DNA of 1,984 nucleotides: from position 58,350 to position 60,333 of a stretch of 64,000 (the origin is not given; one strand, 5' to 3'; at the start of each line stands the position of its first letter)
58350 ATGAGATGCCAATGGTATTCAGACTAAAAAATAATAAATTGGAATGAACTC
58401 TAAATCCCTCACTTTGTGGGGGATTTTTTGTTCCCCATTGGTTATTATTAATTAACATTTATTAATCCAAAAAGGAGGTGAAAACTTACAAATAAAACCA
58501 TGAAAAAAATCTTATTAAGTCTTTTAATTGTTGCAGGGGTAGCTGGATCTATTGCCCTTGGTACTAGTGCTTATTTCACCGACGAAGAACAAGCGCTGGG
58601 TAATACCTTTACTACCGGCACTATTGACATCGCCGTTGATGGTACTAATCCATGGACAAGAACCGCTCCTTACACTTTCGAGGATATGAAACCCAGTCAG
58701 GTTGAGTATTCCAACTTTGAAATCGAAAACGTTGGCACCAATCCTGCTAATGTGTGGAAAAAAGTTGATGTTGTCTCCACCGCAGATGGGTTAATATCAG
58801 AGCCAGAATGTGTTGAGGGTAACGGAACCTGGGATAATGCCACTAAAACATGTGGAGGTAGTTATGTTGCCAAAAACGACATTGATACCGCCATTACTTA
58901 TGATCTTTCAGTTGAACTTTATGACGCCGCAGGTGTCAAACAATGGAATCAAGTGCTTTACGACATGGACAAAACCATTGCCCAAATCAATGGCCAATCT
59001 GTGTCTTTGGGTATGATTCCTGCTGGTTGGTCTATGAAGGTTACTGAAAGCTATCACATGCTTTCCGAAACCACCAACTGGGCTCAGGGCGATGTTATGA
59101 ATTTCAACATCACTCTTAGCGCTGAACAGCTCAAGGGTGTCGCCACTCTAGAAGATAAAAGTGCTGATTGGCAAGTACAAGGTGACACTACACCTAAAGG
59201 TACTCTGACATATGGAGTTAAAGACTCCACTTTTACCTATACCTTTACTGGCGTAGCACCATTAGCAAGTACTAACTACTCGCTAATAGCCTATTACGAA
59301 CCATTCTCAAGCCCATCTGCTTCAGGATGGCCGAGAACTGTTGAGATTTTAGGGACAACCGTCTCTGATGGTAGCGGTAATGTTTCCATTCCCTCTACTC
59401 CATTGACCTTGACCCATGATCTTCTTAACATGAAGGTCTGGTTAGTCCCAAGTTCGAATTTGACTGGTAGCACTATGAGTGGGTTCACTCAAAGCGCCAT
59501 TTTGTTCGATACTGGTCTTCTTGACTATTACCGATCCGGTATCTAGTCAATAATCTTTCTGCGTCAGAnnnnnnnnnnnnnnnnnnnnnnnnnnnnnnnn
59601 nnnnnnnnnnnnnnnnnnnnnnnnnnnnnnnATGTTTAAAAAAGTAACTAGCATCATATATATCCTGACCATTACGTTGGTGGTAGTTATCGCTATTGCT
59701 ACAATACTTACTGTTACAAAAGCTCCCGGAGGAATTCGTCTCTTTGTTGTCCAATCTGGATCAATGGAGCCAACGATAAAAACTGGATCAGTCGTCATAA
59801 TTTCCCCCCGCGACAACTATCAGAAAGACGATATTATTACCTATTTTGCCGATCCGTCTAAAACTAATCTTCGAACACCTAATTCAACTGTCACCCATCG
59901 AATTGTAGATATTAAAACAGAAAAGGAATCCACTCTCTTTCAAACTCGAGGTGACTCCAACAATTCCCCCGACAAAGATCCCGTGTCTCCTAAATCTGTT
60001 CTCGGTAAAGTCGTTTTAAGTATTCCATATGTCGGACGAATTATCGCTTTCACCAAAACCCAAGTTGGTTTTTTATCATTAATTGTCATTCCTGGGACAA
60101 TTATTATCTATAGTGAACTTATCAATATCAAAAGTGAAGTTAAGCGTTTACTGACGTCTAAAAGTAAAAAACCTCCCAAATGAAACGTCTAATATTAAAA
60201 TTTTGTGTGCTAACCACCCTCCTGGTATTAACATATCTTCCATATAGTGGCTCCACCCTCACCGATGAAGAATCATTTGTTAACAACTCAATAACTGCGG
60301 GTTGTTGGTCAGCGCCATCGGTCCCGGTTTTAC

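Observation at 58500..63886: SipW / TasA-like surface-fibre gene cluster with at least two SipW-cognate substrates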

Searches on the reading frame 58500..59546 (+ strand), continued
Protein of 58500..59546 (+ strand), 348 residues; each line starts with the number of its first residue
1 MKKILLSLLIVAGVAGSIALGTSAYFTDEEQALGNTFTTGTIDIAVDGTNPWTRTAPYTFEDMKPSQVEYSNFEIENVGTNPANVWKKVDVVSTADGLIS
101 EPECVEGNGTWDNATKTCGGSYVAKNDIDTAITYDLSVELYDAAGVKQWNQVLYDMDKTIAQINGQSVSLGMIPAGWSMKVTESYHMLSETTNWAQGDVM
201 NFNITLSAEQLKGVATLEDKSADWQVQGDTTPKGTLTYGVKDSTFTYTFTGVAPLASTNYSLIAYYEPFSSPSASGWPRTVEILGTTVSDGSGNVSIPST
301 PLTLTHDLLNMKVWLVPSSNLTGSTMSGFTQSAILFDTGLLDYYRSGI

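Call 21: fold_search(model_id=the predicted structure, library=pdb)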
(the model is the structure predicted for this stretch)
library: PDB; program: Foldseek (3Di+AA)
matches with E <= 10: 1074; with E <= 0.001: 1
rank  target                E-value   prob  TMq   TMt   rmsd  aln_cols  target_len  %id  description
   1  8aur_A                3.9e-06  1.00  0.33  0.46   9.2       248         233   14  Cryo-EM structure of a TasA fibre (released 2022-11-30)
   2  4ll4_A                2.1e-03  0.38  0.16  0.19  20.5       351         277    8  The structure of the TRX and TXNIP complex (released 2014-02-05)
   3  9i25_C                2.5e-03  0.72  0.19  0.25  22.3       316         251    8  WxLIP from Enterococcus faecium locus A bound to long WxL (released 2026-01-28)
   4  9i1y_A                2.9e-03  0.66  0.18  0.22  22.9       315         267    9  WxLIP from Enterococcus faecium (released 2026-01-28)
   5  8eht_B                3.8e-03  0.97  0.21  0.37  18.2       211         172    8  Cryo-EM reconstruction of the CS20 bacterial adhesion pili (released 2023-03-22)
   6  3lha_A                3.8e-03  0.51  0.20  0.23  21.9       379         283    8  Crystal structure of mouse VPS26B(R240S/G241A/E242S) in spacegroup P41 21 2 (released 2010-02-02)
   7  8jmw_A                4.0e-03  0.82  0.18  0.12  19.9       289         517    9  Fibril form of serine peptidase Vpr (released 2023-12-06)
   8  7usy_J                4.2e-03  0.16  0.13  0.13  27.2       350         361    9  Structure of C. elegans TMC-1 complex with ARRD-6 (released 2022-10-19)
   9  1g0d                  5.2e-03  0.51  0.16  0.09  18.8       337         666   11  CRYSTAL STRUCTURE OF RED SEA BREAM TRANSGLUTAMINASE (released 2001-05-23)
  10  2r51                  5.5e-03  0.38  0.19  0.22  21.3       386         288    8  Crystal Structure of mouse Vps26B (released 2008-07-15)
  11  4gwn_A                6.9e-03  0.66  0.22  0.16  15.3       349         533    6  Crystal structure of human mature meprin beta (released 2012-09-19)
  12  3lh9_A                7.2e-03  0.41  0.20  0.23  21.8       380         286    8  Crystal structure of mouse VPS26B(L197S/R199E) in spacegroup P41 21 2 (released 2010-02-02)
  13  9ikj_A                7.6e-03  0.93  0.23  0.31  12.5       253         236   10  Cryo-EM structure of TLP-1a (released 2024-11-13)
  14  7pnb_A                8.1e-03  0.87  0.19  0.31  13.4       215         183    9  Sulfolobus acidocaldarius 0406 filament. (released 2022-09-14)
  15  3fhq_F                8.5e-03  0.41  0.16  0.11  16.9       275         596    9  Structure of endo-beta-N-acetylglucosaminidase A (released 2009-05-05)
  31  7ueg_A                2.2e-02  0.63  0.18  0.28  13.3       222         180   13  Cryo-EM of bundling pili from Pyrobaculum calidifontis (released 2022-06-29)
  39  7uii                  3.1e-02  0.89  0.24  0.40  10.0       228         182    6  Cryo-EM of self-assembled cannula CanA (released 2023-04-12)
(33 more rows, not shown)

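Call 30: search_solved_structures(query=A1, max_evalue=1, show_alignments=1)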
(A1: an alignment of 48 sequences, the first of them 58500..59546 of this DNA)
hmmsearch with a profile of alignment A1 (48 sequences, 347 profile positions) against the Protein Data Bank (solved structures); distinct sequences matched with E-value up to 1: 3.
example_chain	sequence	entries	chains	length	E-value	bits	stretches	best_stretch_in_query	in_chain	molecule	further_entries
8aur_A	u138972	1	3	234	0.0012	21.1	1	31-81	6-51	Major biofilm matrix component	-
5of1_A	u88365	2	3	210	0.014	17.6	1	31-81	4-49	Spore coat-associated protein N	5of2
9q07_A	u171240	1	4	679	0.2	13.9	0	188-233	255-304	Crystal structure of N-lobe of Transferrin Binding Protein B (TbpB) from Neisseria gonorrh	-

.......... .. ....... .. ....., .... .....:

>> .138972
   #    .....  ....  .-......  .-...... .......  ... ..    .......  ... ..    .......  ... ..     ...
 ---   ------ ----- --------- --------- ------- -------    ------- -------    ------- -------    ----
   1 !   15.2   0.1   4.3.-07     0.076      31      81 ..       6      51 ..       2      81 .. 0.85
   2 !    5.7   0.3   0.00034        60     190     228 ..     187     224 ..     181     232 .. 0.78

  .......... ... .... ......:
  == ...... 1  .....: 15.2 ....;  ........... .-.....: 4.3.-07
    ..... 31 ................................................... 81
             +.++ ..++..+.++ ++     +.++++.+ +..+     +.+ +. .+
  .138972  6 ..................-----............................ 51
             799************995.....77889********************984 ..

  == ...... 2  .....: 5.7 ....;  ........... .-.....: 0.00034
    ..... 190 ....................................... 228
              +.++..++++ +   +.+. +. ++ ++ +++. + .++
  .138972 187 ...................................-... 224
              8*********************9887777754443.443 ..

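Call 33: list_cluster_members(proteins=[window:58500-59546:+, window:59632-60183:+, window:60180-62660:+, window:62657-63886:+])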
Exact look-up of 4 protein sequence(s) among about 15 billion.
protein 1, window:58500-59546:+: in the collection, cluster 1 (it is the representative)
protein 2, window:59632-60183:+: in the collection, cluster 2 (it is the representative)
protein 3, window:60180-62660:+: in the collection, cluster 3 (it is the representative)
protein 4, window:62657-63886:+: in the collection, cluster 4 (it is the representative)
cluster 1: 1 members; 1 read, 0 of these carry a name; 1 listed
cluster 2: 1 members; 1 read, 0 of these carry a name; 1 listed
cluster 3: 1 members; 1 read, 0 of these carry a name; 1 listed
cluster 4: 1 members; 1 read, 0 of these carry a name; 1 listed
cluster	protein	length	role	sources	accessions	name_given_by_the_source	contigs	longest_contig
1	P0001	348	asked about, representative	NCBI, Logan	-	-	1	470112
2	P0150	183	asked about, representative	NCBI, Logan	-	-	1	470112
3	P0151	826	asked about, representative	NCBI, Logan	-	-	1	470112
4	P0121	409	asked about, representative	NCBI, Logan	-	-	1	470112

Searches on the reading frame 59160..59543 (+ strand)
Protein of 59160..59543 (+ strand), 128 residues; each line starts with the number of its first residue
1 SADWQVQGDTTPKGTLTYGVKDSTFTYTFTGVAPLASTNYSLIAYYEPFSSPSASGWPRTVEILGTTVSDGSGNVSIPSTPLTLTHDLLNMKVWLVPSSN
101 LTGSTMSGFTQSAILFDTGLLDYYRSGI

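Call 48: search_protein_families(library=pfam, proteins=[window:59160-59543:+], max_evalue=1)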
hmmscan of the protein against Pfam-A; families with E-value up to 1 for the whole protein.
window:59160-59543:+ (128 aa): 0 families

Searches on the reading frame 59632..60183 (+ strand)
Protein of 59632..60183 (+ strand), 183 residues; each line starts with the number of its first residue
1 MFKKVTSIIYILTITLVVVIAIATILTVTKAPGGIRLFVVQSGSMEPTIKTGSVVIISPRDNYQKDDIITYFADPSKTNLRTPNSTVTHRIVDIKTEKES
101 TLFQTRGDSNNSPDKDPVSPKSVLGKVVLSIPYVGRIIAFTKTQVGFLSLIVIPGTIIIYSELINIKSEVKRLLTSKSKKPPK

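Call 3: search_protein_families(library=pfam, proteins=[window:59632-60183:+], max_evalue=0.1)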
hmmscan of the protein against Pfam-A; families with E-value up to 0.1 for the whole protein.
window:59632-60183:+ (183 aa): 2 families
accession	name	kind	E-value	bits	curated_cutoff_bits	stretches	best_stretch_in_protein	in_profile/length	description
PF00717.28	Peptidase_S24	-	0.00022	21.3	23.3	1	30-69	30-69/116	Peptidase S24-like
PF10502.14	Peptidase_S26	-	0.0019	18.6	22.9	1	14-75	8-66/168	Signal peptidase, peptidase S26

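Call 4: search_protein_families(library=ncbifam, proteins=[window:59632-60183:+], max_evalue=0.1)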
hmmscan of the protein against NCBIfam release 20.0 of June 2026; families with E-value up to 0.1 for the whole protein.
window:59632-60183:+ (183 aa): 5 families
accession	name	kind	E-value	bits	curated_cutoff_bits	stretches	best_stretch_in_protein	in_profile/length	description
NF046067.1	SigPepSipWBacil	equivalog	8.1e-36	123.4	190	1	7-177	6-176/189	signal peptidase I SipW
TIGR02228.1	sigpep_I_arch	equivalog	2.3e-32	112.1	51.85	1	3-164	1-156/158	signal peptidase I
TIGR02227.1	sigpep_I_bact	equivalog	8.9e-06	25.7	47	1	17-91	4-74/162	signal peptidase I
NF002249.0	PRK01160.1-4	equivalog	0.0013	18.5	270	1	49-107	21-79/166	hypothetical protein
TIGR02754.1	sod_Ni_protease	equivalog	0.04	14.4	63.25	1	40-128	3-89/90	nickel-type superoxide dismutase maturation protease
